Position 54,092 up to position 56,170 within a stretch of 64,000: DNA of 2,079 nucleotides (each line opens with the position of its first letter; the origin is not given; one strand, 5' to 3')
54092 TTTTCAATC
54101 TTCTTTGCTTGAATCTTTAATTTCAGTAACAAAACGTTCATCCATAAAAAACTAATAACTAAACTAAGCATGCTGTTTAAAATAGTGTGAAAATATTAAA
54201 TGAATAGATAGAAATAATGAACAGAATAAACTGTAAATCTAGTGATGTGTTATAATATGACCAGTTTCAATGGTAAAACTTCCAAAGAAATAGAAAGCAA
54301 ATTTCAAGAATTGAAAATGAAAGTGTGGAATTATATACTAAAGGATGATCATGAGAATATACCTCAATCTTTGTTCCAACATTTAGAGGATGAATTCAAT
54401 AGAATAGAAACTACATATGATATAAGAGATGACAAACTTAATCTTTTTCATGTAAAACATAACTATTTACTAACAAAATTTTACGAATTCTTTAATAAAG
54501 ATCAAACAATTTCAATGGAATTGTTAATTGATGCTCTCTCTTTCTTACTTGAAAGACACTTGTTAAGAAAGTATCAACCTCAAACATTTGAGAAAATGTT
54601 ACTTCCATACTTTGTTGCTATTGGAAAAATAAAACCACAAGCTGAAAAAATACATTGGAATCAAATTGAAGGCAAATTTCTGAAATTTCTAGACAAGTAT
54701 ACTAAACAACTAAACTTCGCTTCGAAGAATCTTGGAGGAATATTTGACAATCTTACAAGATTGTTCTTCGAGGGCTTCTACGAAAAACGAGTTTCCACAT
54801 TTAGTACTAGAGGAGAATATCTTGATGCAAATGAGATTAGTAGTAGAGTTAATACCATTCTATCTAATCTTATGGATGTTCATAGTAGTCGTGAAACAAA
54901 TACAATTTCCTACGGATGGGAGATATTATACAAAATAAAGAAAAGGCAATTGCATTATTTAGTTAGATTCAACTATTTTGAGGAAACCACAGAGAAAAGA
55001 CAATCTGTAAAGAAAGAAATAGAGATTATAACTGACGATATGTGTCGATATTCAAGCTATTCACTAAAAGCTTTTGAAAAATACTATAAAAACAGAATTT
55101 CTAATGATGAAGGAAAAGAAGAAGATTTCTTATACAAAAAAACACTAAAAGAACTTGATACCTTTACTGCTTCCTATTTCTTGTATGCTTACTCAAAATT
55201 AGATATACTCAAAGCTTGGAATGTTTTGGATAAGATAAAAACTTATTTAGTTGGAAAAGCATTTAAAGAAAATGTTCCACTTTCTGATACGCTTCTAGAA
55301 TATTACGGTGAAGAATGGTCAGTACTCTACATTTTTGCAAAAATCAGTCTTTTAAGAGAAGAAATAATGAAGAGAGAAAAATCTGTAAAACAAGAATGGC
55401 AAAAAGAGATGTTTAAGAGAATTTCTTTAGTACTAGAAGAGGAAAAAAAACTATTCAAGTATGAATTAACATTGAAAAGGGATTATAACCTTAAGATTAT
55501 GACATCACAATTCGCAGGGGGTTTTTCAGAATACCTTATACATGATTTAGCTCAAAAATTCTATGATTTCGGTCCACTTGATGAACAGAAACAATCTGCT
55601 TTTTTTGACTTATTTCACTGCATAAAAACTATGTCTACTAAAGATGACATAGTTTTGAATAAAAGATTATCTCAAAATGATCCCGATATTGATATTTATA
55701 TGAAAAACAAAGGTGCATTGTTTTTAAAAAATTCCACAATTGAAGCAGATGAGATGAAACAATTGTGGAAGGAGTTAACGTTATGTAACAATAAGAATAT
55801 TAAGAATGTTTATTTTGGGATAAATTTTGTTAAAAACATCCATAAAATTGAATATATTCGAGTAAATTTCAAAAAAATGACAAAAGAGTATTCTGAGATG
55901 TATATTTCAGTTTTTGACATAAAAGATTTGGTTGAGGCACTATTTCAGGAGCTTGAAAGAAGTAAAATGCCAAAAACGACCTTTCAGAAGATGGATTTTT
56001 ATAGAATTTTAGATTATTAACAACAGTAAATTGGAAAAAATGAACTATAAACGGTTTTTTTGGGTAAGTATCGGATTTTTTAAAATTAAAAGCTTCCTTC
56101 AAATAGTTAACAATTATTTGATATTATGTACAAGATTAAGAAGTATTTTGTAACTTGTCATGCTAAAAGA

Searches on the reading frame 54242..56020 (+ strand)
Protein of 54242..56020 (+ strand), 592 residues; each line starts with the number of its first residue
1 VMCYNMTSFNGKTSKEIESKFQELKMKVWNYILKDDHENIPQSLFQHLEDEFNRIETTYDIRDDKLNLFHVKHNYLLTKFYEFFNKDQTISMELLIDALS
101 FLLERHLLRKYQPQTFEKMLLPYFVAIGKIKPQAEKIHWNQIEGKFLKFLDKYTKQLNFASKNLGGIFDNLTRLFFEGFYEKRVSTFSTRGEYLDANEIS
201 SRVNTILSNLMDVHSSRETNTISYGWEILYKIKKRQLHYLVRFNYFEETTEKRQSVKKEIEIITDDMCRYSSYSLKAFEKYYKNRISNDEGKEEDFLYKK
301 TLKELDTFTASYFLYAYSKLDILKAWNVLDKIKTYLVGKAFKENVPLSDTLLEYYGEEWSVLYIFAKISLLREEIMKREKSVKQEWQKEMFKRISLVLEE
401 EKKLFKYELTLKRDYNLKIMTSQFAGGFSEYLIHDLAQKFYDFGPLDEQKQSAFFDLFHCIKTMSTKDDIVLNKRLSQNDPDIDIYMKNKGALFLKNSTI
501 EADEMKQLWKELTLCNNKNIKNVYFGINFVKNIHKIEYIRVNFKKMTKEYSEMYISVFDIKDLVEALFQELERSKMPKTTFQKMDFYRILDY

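Call 24: search_protein_families(library=pfam, proteins=[window:54242-56020:+], max_evalue=0.01)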
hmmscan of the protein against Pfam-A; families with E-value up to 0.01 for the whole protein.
window:54242-56020:+ (592 aa): 0 families

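Call 111: search_protein_families(library=padloc, proteins=[window:54242-56020:+], max_evalue=0.1)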
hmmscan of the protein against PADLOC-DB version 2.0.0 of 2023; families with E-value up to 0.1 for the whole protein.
window:54242-56020:+ (592 aa): 0 families

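Call 112: search_solved_structures(query=window:54242-56020:+, max_evalue=1)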
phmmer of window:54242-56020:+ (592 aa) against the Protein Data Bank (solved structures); distinct sequences matched with E-value up to 1: 0.
